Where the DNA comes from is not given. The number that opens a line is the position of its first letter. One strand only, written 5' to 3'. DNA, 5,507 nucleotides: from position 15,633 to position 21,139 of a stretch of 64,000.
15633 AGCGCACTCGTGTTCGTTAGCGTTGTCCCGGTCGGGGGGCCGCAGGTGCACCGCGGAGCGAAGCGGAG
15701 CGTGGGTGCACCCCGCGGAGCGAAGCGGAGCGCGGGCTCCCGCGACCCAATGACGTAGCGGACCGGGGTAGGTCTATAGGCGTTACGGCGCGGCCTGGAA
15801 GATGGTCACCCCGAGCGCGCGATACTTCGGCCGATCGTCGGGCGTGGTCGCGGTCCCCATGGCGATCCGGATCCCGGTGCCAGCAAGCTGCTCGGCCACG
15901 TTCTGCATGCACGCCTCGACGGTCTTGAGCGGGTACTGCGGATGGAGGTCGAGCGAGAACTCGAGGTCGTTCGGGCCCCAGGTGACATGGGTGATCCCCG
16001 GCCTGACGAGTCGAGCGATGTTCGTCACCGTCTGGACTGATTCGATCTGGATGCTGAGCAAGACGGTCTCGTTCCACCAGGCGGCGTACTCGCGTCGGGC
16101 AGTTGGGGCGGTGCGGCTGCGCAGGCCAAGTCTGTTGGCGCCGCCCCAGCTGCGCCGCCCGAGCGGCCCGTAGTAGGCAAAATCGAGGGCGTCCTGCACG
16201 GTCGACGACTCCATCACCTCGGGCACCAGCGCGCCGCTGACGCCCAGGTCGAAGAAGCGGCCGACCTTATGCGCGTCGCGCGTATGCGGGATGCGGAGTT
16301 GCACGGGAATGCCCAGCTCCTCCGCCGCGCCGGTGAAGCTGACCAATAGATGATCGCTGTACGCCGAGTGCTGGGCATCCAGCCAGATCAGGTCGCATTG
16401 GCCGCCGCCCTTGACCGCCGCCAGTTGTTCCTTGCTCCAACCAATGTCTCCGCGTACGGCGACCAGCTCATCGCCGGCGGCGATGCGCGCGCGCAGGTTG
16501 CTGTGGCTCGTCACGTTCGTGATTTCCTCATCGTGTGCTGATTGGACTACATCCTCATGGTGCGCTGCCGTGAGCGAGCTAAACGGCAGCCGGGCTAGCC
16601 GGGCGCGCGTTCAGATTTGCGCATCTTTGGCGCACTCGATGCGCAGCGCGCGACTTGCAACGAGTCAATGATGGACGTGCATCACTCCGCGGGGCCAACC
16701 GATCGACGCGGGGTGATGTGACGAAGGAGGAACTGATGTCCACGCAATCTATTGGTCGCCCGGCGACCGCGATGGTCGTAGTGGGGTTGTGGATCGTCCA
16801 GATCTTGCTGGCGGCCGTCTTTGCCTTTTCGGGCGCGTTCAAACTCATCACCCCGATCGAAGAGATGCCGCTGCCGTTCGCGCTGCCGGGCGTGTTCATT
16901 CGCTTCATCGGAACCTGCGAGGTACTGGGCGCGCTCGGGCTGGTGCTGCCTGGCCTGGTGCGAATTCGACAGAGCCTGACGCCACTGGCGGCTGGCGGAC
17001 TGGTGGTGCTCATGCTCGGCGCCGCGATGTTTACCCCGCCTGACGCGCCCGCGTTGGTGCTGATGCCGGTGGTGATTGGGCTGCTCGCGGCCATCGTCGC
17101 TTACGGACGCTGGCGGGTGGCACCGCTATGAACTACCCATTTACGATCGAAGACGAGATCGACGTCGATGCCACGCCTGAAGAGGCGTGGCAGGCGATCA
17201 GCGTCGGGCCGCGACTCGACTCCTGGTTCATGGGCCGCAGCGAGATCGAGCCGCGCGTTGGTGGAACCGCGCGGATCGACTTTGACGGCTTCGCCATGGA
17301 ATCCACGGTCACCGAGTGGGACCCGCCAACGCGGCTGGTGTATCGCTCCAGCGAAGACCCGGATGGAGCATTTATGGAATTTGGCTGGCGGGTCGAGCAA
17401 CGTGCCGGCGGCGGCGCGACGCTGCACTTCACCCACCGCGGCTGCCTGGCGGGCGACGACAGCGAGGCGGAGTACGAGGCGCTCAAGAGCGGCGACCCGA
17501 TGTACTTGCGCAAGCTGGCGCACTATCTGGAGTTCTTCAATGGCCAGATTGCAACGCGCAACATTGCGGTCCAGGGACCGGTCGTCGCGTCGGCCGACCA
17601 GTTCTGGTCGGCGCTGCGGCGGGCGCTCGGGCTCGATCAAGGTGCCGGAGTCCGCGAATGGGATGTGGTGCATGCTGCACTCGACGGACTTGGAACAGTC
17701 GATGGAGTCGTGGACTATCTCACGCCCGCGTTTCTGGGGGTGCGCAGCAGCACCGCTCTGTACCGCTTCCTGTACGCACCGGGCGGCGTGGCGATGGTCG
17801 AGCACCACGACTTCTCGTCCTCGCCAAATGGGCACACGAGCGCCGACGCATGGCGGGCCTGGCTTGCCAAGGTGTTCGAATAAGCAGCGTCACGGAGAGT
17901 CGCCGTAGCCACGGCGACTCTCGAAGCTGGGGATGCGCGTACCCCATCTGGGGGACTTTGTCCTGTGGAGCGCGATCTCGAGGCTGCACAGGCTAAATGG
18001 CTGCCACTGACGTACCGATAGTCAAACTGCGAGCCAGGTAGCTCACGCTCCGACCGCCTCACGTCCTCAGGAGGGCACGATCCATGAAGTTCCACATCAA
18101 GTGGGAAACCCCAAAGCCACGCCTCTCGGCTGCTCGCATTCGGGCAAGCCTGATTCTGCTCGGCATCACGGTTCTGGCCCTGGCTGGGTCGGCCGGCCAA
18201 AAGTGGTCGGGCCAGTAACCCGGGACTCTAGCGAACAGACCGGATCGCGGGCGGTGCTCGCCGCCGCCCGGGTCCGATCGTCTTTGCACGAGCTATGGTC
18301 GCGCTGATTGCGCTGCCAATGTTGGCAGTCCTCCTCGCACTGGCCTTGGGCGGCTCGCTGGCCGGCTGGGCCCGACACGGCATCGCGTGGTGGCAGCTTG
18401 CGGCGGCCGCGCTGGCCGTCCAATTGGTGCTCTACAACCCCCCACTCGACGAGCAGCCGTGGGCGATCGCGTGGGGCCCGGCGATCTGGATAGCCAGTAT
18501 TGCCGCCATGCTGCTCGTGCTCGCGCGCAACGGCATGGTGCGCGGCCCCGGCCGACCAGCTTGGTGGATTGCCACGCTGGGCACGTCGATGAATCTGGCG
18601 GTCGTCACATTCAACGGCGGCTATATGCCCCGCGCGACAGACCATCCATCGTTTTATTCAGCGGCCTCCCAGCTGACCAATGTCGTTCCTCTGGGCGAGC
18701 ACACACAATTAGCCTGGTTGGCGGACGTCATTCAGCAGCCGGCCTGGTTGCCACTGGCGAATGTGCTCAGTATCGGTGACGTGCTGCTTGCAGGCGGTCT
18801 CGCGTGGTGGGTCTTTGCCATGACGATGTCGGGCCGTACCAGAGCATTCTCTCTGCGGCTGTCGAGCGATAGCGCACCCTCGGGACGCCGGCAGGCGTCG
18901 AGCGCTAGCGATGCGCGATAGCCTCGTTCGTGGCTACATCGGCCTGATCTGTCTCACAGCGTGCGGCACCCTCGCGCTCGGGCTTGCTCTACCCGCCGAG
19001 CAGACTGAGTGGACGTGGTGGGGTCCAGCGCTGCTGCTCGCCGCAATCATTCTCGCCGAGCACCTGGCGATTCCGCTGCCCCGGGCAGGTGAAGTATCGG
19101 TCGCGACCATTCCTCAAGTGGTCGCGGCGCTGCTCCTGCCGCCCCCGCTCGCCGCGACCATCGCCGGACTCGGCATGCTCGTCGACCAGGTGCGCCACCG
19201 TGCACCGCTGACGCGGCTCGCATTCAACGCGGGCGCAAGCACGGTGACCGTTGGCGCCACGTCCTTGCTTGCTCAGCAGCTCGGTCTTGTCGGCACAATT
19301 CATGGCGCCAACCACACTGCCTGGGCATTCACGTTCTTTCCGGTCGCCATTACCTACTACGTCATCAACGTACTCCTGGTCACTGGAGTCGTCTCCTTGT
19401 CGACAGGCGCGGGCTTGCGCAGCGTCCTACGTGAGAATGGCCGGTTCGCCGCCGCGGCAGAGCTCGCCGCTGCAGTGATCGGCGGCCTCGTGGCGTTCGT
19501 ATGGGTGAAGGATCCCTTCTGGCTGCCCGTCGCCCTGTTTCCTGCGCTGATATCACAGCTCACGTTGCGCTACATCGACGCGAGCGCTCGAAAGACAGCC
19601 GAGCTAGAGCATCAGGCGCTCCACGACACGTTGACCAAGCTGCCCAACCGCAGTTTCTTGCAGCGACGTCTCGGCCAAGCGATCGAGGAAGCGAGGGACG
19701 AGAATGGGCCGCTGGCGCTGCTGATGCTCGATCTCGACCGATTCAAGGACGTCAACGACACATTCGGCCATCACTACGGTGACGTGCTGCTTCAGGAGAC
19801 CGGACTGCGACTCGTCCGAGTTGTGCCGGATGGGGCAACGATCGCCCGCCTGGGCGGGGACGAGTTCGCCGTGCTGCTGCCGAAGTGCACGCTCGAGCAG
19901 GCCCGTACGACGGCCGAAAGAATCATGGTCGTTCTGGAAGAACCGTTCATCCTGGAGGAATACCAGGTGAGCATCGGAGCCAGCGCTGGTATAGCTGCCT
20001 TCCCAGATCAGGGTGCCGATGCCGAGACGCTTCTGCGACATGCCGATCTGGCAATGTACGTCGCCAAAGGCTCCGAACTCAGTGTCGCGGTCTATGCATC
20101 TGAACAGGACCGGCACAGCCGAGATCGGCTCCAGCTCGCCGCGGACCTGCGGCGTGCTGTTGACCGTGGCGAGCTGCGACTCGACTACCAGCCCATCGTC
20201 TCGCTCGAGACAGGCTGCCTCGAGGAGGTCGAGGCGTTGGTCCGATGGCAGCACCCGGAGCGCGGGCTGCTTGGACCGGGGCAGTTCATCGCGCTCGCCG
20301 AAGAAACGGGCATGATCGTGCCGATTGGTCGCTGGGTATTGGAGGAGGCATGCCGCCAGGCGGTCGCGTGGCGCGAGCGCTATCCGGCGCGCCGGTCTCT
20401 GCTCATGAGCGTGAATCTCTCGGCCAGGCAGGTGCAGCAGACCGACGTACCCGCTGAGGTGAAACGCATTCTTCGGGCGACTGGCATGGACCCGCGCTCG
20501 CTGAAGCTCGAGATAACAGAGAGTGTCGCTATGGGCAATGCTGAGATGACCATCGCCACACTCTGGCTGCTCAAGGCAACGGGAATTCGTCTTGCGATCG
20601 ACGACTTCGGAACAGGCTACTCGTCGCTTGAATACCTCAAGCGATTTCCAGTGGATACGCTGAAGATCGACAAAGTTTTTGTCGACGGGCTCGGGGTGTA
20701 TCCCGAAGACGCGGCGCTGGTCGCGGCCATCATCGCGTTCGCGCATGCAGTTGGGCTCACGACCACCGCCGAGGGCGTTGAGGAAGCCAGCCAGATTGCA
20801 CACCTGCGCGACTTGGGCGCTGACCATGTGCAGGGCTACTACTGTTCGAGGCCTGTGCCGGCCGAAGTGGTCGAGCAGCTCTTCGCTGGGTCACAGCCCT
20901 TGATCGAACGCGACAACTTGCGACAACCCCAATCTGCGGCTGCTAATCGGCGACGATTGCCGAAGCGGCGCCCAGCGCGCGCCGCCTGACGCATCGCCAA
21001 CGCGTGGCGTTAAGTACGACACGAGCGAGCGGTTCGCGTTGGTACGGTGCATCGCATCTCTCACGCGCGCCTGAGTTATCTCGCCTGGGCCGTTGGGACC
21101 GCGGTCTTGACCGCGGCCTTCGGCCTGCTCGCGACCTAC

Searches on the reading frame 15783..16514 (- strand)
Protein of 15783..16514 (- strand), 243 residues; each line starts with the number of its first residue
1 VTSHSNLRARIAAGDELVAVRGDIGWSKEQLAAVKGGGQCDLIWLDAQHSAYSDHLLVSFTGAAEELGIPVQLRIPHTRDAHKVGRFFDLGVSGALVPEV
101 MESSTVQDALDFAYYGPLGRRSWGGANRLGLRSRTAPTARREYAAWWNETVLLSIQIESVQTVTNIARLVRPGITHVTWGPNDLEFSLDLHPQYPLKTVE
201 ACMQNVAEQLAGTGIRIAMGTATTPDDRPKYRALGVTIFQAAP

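Call 55: search_protein_families(library=pfam, proteins=[window:15783-16514:-], max_evalue=0.0001)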
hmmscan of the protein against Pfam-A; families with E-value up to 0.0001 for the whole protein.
window:15783-16514:- (243 aa): 1 family
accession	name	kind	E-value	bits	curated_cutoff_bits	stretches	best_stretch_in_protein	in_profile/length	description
PF03328.21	HpcH_HpaI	-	4.5e-07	29.8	25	1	67-240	58-210/221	HpcH/HpaI aldolase/citrate lyase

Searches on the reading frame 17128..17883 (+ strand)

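Call 55: search_protein_families(library=pfam, proteins=[window:17128-17883:+], max_evalue=0.0001)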
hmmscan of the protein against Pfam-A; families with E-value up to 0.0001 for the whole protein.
window:17128-17883:+ (251 aa): 2 families
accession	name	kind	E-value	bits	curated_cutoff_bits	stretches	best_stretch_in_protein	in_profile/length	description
PF08327.17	AHSA1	-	2.7e-15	57.2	22.1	1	14-135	1-125/125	Activator of Hsp90 ATPase homolog 1-like protein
PF10604.15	Polyketide_cyc2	-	1.5e-10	41.9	27.4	1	5-102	2-105/142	Polyketide cyclase / dehydrase and lipid transport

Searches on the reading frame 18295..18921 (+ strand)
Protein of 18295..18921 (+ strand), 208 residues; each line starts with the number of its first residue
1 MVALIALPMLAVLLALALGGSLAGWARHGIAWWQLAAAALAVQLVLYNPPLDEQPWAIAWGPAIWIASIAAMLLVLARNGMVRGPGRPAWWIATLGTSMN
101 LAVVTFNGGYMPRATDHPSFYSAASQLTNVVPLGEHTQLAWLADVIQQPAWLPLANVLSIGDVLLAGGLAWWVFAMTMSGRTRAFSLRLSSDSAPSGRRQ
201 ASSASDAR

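Call 55: search_protein_families(library=pfam, proteins=[window:18295-18921:+], max_evalue=0.0001)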
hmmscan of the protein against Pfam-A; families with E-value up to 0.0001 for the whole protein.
window:18295-18921:+ (208 aa): 1 family
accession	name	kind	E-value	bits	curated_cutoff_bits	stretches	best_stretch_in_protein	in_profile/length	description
PF17248.7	DUF5317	-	3.6e-19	69.7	25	1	31-173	5-150/151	Family of unknown function (DUF5317)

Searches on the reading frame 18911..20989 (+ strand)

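Call 55: search_protein_families(library=pfam, proteins=[window:18911-20989:+], max_evalue=0.0001)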
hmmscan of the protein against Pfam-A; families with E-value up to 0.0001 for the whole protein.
window:18911-20989:+ (692 aa): 2 families
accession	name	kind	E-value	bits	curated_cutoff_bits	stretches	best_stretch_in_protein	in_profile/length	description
PF00563.25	EAL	-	3.9e-71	239.6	31.3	1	411-648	2-236/236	EAL domain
PF00990.26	GGDEF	-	3.8e-44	150.7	23.8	1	236-387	1-156/161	Diguanylate cyclase, GGDEF domain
